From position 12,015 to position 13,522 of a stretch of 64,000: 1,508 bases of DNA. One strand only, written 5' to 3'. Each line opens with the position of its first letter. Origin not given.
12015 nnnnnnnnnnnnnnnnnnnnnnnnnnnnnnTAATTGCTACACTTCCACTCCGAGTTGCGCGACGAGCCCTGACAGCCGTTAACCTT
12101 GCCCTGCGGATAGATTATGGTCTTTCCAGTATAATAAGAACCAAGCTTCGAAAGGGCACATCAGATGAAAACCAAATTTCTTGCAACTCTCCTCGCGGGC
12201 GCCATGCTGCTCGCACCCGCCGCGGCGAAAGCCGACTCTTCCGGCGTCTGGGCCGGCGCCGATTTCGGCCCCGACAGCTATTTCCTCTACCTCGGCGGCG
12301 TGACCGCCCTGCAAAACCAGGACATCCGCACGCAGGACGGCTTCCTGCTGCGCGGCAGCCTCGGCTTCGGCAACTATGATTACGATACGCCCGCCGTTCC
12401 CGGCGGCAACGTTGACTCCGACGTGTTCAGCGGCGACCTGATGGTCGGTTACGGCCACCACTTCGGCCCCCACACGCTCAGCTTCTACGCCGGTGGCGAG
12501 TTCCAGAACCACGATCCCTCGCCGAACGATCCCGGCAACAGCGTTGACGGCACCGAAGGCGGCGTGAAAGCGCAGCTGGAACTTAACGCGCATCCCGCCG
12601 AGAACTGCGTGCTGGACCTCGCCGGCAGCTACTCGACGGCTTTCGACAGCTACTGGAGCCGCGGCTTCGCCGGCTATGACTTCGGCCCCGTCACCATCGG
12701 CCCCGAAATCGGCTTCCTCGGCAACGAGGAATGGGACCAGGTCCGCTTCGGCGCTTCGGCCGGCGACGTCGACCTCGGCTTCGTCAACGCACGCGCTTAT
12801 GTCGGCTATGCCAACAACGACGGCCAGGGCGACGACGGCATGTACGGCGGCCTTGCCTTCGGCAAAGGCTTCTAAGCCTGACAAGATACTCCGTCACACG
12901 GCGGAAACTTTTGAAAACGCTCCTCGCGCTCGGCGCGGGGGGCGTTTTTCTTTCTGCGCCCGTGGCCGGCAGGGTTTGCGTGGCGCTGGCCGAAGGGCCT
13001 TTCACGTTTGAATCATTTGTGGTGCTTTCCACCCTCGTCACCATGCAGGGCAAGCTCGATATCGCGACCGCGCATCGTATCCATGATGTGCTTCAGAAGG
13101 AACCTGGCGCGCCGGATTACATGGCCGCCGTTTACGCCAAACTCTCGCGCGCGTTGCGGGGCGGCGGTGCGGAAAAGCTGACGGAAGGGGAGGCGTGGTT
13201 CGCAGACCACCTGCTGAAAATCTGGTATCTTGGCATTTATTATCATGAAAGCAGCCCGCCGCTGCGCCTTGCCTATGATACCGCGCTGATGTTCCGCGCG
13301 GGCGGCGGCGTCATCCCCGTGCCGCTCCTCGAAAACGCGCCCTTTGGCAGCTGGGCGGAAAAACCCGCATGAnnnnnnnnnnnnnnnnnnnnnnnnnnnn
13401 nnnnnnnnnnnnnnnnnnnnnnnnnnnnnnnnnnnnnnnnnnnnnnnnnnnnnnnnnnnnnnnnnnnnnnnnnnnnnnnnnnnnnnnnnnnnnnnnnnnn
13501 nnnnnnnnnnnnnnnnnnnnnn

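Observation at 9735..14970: Minimal BcsA-like synthase + BcsS-like barrel + Tat-exported FAD dehydrogenase: candidate oxidised-glucan system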

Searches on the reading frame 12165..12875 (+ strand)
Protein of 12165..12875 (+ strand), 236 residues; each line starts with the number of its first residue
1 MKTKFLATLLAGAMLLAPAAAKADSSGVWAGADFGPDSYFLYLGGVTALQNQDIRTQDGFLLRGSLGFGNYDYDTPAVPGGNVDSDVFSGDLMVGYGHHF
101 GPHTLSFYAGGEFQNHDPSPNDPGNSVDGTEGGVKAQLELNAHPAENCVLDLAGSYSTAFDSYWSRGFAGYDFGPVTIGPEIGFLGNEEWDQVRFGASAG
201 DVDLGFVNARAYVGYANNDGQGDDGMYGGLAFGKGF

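Call 3: search_protein_families(library=pfam, proteins=[window:12165-12875:+], max_evalue=0.01)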
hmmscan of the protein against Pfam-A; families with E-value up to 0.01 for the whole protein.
window:12165-12875:+ (236 aa): 2 families
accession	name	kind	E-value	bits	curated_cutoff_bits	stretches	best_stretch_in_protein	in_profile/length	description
PF17036.11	CBP_BcsS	-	5.1e-41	141.1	24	1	28-232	2-203/207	Cellulose biosynthesis protein BcsS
PF13505.12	OMP_b-brl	-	0.00037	21.2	28.7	1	8-150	2-146/175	Outer membrane protein beta-barrel domain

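Call 4: search_protein_families(library=ncbifam, proteins=[window:12165-12875:+], max_evalue=0.01)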
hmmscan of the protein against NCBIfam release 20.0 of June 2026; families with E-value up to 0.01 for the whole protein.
window:12165-12875:+ (236 aa): 0 families

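Call 8: find_encoding_contigs(protein=window:12165-12875:+, flank=10000, max_places=10)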
Protein window:12165-12875:+ (236 aa): 2 contigs read that carry it; 2 places shown.
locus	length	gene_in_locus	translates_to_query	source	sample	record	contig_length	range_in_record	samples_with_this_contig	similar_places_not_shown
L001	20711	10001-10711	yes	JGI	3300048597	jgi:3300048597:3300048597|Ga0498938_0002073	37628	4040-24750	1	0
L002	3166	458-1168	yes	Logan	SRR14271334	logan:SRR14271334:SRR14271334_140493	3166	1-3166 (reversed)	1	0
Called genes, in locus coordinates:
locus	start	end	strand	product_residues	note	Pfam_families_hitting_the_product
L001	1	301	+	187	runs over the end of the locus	PF04191:PEMT, PF04140:ICMT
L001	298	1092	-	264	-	PF00459:Inositol_P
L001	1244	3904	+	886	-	PF01411:tRNA-synt_2c, PF07973:tRNA_SAD, PF02272:DHHA1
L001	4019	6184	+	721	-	PF02897:Peptidase_S9_N, PF00326:Peptidase_S9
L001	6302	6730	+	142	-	PF00334:NDK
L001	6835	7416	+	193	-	PF00080:Sod_Cu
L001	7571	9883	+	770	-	PF00535:Glycos_transf_2, PF13641:Glyco_tranf_2_3, PF13506:Glyco_transf_21 (weak), PF13632:Glyco_trans_2_3, PF03552:Cellulose_synt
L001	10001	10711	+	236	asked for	PF17036:CBP_BcsS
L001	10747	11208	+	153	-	PF12318:FAD-SLDH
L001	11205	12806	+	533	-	PF01266:DAO (faint), PF00732:GMC_oxred_N, PF05199:GMC_oxred_C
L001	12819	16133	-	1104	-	-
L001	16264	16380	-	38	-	-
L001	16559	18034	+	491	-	PF09839:DUF2066 (faint)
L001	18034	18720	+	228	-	PF00308:Bac_DnaA (faint), PF22688:Hda_lid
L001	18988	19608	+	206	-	PF13238:AAA_18 (weak), PF13671:AAA_33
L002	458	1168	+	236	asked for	PF17036:CBP_BcsS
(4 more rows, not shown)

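Call 9: find_homologous_proteins(query=window:12165-12875:+)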
Query window:12165-12875:+ (236 aa): 36 proteins with E <= 0.001 among 1060 candidates.
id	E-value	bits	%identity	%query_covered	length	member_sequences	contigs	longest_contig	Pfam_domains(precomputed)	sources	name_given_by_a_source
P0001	3.4e-155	533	100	100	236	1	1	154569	PF17036.12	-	-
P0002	5.5e-131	454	83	100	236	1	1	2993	PF17036.12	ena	-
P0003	1.7e-121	423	83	94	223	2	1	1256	PF17036.12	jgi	jgi:hypothetical protein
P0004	2.8e-119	416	78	100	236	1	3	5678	PF17036.12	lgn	-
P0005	2.7e-106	373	72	92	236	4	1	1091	PF17036.12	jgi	-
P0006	3.3e-86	307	61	100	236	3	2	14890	PF17036.12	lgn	-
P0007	2.9e-82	294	58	100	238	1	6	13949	PF17036.12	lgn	-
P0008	9.8e-81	289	58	100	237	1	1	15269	PF17036.12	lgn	-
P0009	4.5e-78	281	57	100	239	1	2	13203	PF17036.12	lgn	-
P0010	4.5e-73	264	53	90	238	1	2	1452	PF17036.12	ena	-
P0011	7.1e-73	264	53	93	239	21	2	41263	PF17036.12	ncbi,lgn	-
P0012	2.2e-71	259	54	100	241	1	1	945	PF17036.12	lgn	-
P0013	1.1e-69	253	51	100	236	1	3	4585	PF17036.12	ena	-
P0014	1.3e-64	237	53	93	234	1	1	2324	PF17036.12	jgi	jgi:hypothetical protein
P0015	8.8e-60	221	49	100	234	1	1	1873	PF17036.12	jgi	jgi:hypothetical protein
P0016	3.2e-58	216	47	100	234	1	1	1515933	PF17036.12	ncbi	-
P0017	1.9e-55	206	48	97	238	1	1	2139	PF17036.12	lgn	-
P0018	1.1e-53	201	44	100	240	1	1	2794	PF17036.12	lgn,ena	-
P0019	1.1e-50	191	46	100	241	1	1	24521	PF17036.12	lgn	-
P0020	2.9e-49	186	47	89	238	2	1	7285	PF17036.12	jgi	jgi:hypothetical protein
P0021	3.3e-48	183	44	96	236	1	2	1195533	PF17036.12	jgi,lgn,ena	-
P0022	3.2e-46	176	44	100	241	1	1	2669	PF17036.12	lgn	-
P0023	4.0e-45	173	43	97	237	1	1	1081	PF17036.12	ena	-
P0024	7.1e-42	162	44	89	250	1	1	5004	PF17036.12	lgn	-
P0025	2.6e-38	150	41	89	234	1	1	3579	PF17036.12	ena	-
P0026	4.3e-32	130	37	99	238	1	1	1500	PF17036.12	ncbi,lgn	-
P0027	5.5e-32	130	43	74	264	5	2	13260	PF17036.12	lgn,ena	-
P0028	4.8e-30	123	42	75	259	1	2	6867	PF17036.12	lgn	-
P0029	1.8e-29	121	41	76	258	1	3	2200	PF17036.12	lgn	-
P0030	8.5e-29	119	36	83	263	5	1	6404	PF17036.12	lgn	-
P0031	1.4e-28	118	42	81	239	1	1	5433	PF17036.12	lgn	-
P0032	3.0e-28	117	42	73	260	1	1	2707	PF17036.12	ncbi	-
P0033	3.9e-27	114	37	95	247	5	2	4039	PF17036.12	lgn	-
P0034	7.1e-27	113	52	50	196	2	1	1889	PF17036.12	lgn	-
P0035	2.0e-19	88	36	93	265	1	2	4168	PF17036.12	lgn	-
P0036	5.9e-13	67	32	78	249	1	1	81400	PF17036.12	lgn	-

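Call 11: find_related_loci(query=A1, collection=genome_contigs, flank=10000)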
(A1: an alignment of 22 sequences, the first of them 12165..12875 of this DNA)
Query A1 (236 aa) in genome_contigs; peptide patterns used: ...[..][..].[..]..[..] (x = any residue, [..] = any of these).
48 stretches matched a pattern; 28 encode a relative of the query (tblastn E <= 1e-3); 28 distinct loci.
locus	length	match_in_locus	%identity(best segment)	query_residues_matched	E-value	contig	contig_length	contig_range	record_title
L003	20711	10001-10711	54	2-236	1e-79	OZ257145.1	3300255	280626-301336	MAG: Alphaproteobacteria bacterium isolate 69972d1d-dbf9-468a-a7e1-338fb8fe1a5a genome assembly, chromosome: 1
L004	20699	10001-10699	55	5-236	8e-78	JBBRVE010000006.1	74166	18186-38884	MAG: Bdellovibrionales bacterium isolate La3_metabat2.091 La3_metabat2.091_K_1414763_L_74166_cov_12.3463, whole genome s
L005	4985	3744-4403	54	18-236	5e-73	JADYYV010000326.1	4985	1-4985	MAG: Alphaproteobacteria bacterium isolate SJ545 c_000001677488, whole genome shotgun sequence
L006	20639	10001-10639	48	18-229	2e-59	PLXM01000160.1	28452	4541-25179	MAG: Rhodospirillales bacterium isolate palsa_926 73.20120700_P3D.447_contig_220905, whole genome shotgun sequence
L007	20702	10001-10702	47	1-236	1e-63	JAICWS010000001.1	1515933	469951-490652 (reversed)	MAG: Alphaproteobacteria bacterium isolate LS_FP_2_bin.61 k141_1880192_length_1515933_cov_24.9696, whole genome shotgun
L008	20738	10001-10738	38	1-232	3e-41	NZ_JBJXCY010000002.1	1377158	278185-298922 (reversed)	Tepidamorphus sp. 3E244 NODE_2_length_1377158_cov_497.267560, whole genome shotgun sequence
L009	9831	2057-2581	44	20-196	3e-37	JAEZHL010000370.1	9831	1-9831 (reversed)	MAG: Proteobacteria bacterium isolate OH_CDB_135 k127_2445737, whole genome shotgun sequence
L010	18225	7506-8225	39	2-236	4e-34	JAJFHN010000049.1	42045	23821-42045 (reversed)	MAG: Hyphomicrobiales bacterium isolate OFTM156 OFTM156_48, whole genome shotgun sequence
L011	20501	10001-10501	41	28-197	7e-32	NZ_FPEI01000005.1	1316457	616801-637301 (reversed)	Hyphomicrobium sp. CS1BSMeth3, whole genome shotgun sequence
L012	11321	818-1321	41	28-199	2e-31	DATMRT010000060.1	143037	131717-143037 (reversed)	MAG TPA_asm: Hyphomicrobiaceae bacterium isolate SMAG_U12963 k141_81207, whole genome shotgun sequence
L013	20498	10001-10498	39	28-196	5e-31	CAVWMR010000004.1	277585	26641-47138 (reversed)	MAG: uncultured Alphaproteobacteria bacterium isolate MFD01275.bin.1.206 genome assembly, contig: contig_22822, whole ge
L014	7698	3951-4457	40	28-199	7e-31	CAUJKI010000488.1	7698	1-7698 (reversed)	MAG: Pseudomonadota bacterium isolate KLAP182 genome assembly, contig: KLAP182_459852, whole genome shotgun sequence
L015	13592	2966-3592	37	1-199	4e-30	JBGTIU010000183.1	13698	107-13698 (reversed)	MAG: Hyphomicrobiaceae bacterium isolate JTS-RE273 k141_5085507, whole genome shotgun sequence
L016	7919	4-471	44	42-197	7e-30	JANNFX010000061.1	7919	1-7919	MAG: Hyphomicrobium sp. isolate OTE_75_metabat_254 OTE_75_k141_1018409, whole genome shotgun sequence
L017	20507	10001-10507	38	28-199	2e-28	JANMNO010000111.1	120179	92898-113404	MAG: Hyphomicrobiaceae bacterium isolate OTE_58_metabat_322 OTE_58_k141_4752935, whole genome shotgun sequence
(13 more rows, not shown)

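Call 21: predict_structure(alignment_id=A1)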
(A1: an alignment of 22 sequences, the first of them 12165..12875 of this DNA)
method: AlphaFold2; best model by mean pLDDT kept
length: 236 residues; sequences in the alignment: 22
mean_pLDDT: 89.6   pTM: 0.81
mean pLDDT of the five models: 89.6, 89.6, 89.3, 88.3, 87.7
residues with pLDDT >= 90: 170; 70-90: 43; 50-70: 15; < 50: 8
segments of 3 or more residues with pLDDT < 50: 1-3, 17-21
pLDDT, mean of each block of 10 residues (from residue 1): 53 53 79 93 95 91 96 88 94 97 96 95 89 98 94 97 96 95 94 96 88 94 92 88
secondary structure, 60 per line:
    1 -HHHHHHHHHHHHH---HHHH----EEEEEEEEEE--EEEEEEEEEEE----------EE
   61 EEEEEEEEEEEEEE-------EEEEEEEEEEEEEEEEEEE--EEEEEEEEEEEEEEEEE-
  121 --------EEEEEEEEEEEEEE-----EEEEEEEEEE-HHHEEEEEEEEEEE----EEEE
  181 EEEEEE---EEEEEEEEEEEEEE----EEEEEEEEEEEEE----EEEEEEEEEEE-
elements in order: H2-14 H18-21 E26-35 E38-48 E59-74 E82-100 E103-119 E129-142 E148-157 E162-172 E177-186 E190-203 E208-220 E225-235

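Call 25: fold_search(model_id=the predicted structure, library=pdb)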
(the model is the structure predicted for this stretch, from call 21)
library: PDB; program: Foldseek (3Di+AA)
matches with E <= 10: 824; with E <= 0.001: 44
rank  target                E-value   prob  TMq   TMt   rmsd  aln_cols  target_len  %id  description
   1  4fqe                  1.1e-05  1.00  0.50  0.66   5.1       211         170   14  KdgM porin (released 2013-06-26)
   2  4rl8_C                2.8e-05  1.00  0.62  0.56   5.0       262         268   13  Crystal structure of the COG4313 outer membrane channel from Pseudomonas putida F1 (released 2015-07-29)
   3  4pr7_A                3.6e-05  1.00  0.48  0.63   5.8       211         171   15  KdgM porin in complex with disordered oligogalacturonate (released 2014-06-11)
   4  3aeh_A                5.2e-05  1.00  0.48  0.43   6.6       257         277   10  Integral membrane domain of autotransporter Hbp (released 2010-07-07)
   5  2iwv_A                5.2e-05  1.00  0.36  0.32  19.4       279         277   12  Structure of the monomeric outer membrane porin OmpG in the open and closed conformation (released 2006-08-14)
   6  2wvp                  7.5e-05  1.00  0.47  0.43   8.0       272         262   14  Synthetically modified OmpG (released 2010-07-14)
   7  6wil                  7.5e-05  1.00  0.34  0.19  14.5       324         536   11  CdiB from Acinetobacter baumannii (released 2020-11-04)
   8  2x9k                  8.8e-05  1.00  0.43  0.39   8.8       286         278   12  Structure of a E.coli porin (released 2011-01-26)
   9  9a32_MODEL_1_A        1.1e-04  1.00  0.35  0.25  12.6       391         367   11  Model of E. coli OmpC by in-cell photo-crosslinking MS and deep learning (released 2023-02-24)
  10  2f1c                  1.1e-04  1.00  0.46  0.44   7.8       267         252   14  Crystal structure of the monomeric porin OmpG (released 2006-06-27)
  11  3kvn_X                1.3e-04  1.00  0.50  0.23  10.8       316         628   13  Crystal structure of the full-length autotransporter EstA from Pseudomonas aeruginosa (released 2010-01-26)
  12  5o68_K                1.6e-04  1.00  0.54  0.48   5.8       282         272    9  Crystal Structure of the Pseudomonas functional amyloid secretion protein FapF - R157A mutant (released 2017-08-23)
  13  3a2s_X                1.6e-04  1.00  0.39  0.28  14.7       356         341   11  Crystal Structure of outer membrane protein PorB from Neisseria meningitidis in complex with sucrose (released 2010-04-07)
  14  2vdf                  1.7e-04  1.00  0.41  0.43  13.0       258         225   12  Structure of the OpcA adhesion from Neisseria meningitidis determined by crystallization from the cubic mesophase (released 2007-10-23)
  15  4rl8_A                1.8e-04  1.00  0.60  0.54   5.8       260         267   13  Crystal structure of the COG4313 outer membrane channel from Pseudomonas putida F1 (released 2015-07-29)
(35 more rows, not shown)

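Call 46: search_protein_families(library=pfam, proteins=[L008:6023-7525:+, L008:11396-12184:+, L008:12758-13717:-, L008:14151-15089:-, L008:4917-5852:-, L010:10759-12402:-, L010:4840-5955:+, L010:13677-15719:-, L010:2020-3402:-, L010:1270-2001:-], max_evalue=0.001)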
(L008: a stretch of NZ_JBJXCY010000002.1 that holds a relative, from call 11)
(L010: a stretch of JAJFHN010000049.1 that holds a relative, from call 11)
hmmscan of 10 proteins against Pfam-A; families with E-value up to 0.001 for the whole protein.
L008:6023-7525:+ (500 aa): 9 families
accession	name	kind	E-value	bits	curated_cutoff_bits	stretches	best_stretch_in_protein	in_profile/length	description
PF13604.12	AAA_30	-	1.1e-28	100.8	27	1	132-317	2-174/191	AAA domain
PF13245.12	AAA_19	-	6.2e-18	65.7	25.1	1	152-277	10-132/134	AAA domain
PF13538.12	UvrD_C_2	-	2.5e-17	62.9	27.4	1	452-499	2-52/52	UvrD-like helicase C-terminal domain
PF05970.20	PIF1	-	3.2e-11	43.7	25.9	1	132-254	2-118/223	PIF1-like helicase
PF01443.25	Viral_helicase1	-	2.3e-09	37.9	21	1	160-278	5-101/228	Viral superfamily 1 RNA helicase core domain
PF13191.12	AAA_16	-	0.0001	23.3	32.6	1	145-195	14-64/167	AAA ATPase domain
PF24883.2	NPHP3_N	-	0.00024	21.8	24.8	1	142-178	11-47/164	Nephrocystin 3, N-terminal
PF00931.28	NB-ARC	-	0.00024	20.9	23.5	1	139-176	4-41/248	NB-ARC domain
PF00004.35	AAA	-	0.00034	21.5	21.2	1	158-194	3-35/131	ATPase family associated with various cellular activities (AAA)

L008:11396-12184:+ (262 aa): 3 families
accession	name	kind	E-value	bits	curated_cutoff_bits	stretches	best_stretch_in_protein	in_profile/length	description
PF13561.12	adh_short_C2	-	3e-48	164.9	27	1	24-261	1-234/236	Enoyl-(Acyl carrier protein) reductase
PF00106.31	adh_short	-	1.1e-45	155.9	26.6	1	19-210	2-188/195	short chain dehydrogenase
PF08659.16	KR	-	7.8e-11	42.6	22.6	1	18-182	1-160/180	KR domain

L008:12758-13717:- (319 aa): 0 families

L008:14151-15089:- (312 aa): 1 family
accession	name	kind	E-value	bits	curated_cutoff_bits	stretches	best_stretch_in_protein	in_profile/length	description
PF03713.19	DUF305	-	1.7e-10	41.6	27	1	243-302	1-62/151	Domain of unknown function (DUF305)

L008:4917-5852:- (311 aa): 1 family
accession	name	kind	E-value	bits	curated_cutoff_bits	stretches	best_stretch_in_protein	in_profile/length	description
PF01545.26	Cation_efflux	-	3.3e-20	73.2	26.6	1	31-227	10-198/198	Cation efflux family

L010:10759-12402:- (547 aa): 7 families
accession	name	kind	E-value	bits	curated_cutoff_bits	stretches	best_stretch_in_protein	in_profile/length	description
PF14559.12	TPR_19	-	4.9e-08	33.6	25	1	473-528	1-56/68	Tetratricopeptide repeat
PF07719.23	TPR_2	-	2.3e-07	30.9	27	0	469-495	7-33/34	Tetratricopeptide repeat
PF00515.34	TPR_1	-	5.5e-07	29.6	27.8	0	470-494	8-32/34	Tetratricopeptide repeat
PF13424.12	TPR_12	-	7.1e-06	26.6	30.1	1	466-523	6-71/77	Tetratricopeptide repeat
PF13432.12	TPR_16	-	3.2e-05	24.7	32.7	1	473-530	7-64/65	Tetratricopeptide repeat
PF13414.12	TPR_11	-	0.00017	21.7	26.8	0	470-508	1-39/42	TPR repeat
PF13428.12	TPR_14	-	0.00056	20.8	23.5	0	467-495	5-33/44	Tetratricopeptide repeat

L010:4840-5955:+ (371 aa): 3 families
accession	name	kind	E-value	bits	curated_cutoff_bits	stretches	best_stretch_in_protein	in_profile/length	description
PF02518.31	HATPase_c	-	4.2e-29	101.7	26.4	1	255-362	2-107/111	Histidine kinase-, DNA gyrase B-, and HSP90-like ATPase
PF00512.31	HisKA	-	2.2e-06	28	26.9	1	151-206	12-64/66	His Kinase A (phospho-acceptor) domain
PF07238.19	PilZ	-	5e-06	27.2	22.5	1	20-104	2-93/102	PilZ domain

L010:13677-15719:- (680 aa): 11 families
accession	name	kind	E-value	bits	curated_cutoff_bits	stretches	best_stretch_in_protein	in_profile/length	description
PF02786.22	CPSase_L_D2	-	6.2e-83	277.9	19.8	1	123-330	1-209/211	Carbamoyl-phosphate synthase L chain, ATP binding domain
PF00289.28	Biotin_carb_N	-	2.9e-46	156.9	25.5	1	10-118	2-110/110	Biotin carboxylase, N-terminal domain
PF02785.25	Biotin_carb_C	-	9.2e-36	122.7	32.4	1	344-455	1-107/108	Biotin carboxylase C-terminal domain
PF18140.6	PCC_BT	-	2.4e-23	83.1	23.5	1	475-605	1-126/126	Propionyl-coenzyme A carboxylase BT domain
PF00364.28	Biotin_lipoyl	-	1.4e-16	60.5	22.1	1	616-678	5-72/73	Biotin-requiring enzyme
PF07478.18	Dala_Dala_lig_C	-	3.2e-11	43.6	24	1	152-299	28-174/204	D-ala D-ala ligase C-terminus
PF02222.28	ATP-grasp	-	2.2e-07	31.1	27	1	139-300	10-162/179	ATP-grasp domain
PF13533.13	Biotin_lipoyl_2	-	1.5e-05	25.1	29.8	1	618-641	7-30/32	Biotin-lipoyl like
PF08443.16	RimK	-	0.00023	21.2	21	1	123-322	3-186/188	RimK-like ATP-grasp domain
PF09891.15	DUF2118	-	0.00026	21.4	20.5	1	611-666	79-135/149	Uncharacterized protein conserved in archaea (DUF2118)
PF14397.11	ATPgrasp_ST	-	0.00098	18.8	31.4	0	117-214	15-123/278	Sugar-transfer associated ATP-grasp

L010:2020-3402:- (460 aa): 3 families
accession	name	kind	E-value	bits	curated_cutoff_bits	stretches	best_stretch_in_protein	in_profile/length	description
PF01769.21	MgtE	-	3e-34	118.4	27.6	1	331-454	1-125/125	Divalent cation transporter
PF03448.22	MgtE_N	-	1.6e-21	77.2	25.9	1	45-146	1-102/102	MgtE intracellular N domain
PF00571.33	CBS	-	5.3e-15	55.9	24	1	213-267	2-56/57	CBS domain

L010:1270-2001:- (243 aa): 3 families
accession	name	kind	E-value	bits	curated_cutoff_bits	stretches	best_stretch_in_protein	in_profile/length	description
PF00106.31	adh_short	-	2.7e-32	112.3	26.6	1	6-197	1-191/195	short chain dehydrogenase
PF13561.12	adh_short_C2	-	3.9e-28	99.1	27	1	17-229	8-223/236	Enoyl-(Acyl carrier protein) reductase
PF08659.16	KR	-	2e-07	31.6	22.6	1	8-170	3-165/180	KR domain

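Call 82: search_protein_representatives(alignment_id=A1)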
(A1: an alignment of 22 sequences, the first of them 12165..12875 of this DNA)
Query: 22 sequences, 234 profile positions. Proteins with E-value up to 0.001 (for the whole library): 1755; up to 1e-10: 1215; up to 1e-30: 332. The best 150 are listed.
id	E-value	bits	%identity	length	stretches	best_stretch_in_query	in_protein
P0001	9.6e-101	352.6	-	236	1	1-234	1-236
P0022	8.3e-90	316.8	-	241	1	1-234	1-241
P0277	3.0e-79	282.2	-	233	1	7-234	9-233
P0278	7.4e-78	277.7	-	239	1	1-234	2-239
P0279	7.0e-74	264.7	-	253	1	18-234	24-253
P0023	1.6e-72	260.3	-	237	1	9-234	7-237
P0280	2.1e-70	253.3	-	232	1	1-233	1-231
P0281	3.1e-70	252.7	-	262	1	18-234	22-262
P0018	3.2e-70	252.7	-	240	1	2-234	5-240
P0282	1.4e-69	250.6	-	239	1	6-234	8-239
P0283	2.4e-68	246.6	-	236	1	4-234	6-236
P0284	8.3e-68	244.8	-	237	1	1-234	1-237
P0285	9.6e-68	244.6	-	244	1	2-234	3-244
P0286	3.7e-67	242.7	-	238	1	1-234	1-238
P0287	5.4e-67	242.1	-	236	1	4-230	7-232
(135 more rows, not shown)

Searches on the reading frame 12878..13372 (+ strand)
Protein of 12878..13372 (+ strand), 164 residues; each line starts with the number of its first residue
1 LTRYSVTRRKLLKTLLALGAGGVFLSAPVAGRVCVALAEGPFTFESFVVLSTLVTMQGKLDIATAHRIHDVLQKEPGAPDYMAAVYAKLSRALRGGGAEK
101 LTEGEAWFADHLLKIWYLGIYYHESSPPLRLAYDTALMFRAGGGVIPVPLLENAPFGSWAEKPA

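Call 3: search_protein_families(library=pfam, proteins=[window:12878-13372:+], max_evalue=0.01)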
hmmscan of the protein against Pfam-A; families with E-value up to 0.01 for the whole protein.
window:12878-13372:+ (164 aa): 1 family
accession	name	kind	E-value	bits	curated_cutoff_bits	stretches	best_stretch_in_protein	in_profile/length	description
PF12318.13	FAD-SLDH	-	2.5e-11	44.5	24.2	1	6-163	1-163/163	Membrane bound FAD containing D-sorbitol dehydrogenase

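Call 4: search_protein_families(library=ncbifam, proteins=[window:12878-13372:+], max_evalue=0.01)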
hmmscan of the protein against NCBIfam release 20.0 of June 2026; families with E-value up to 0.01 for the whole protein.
window:12878-13372:+ (164 aa): 0 families
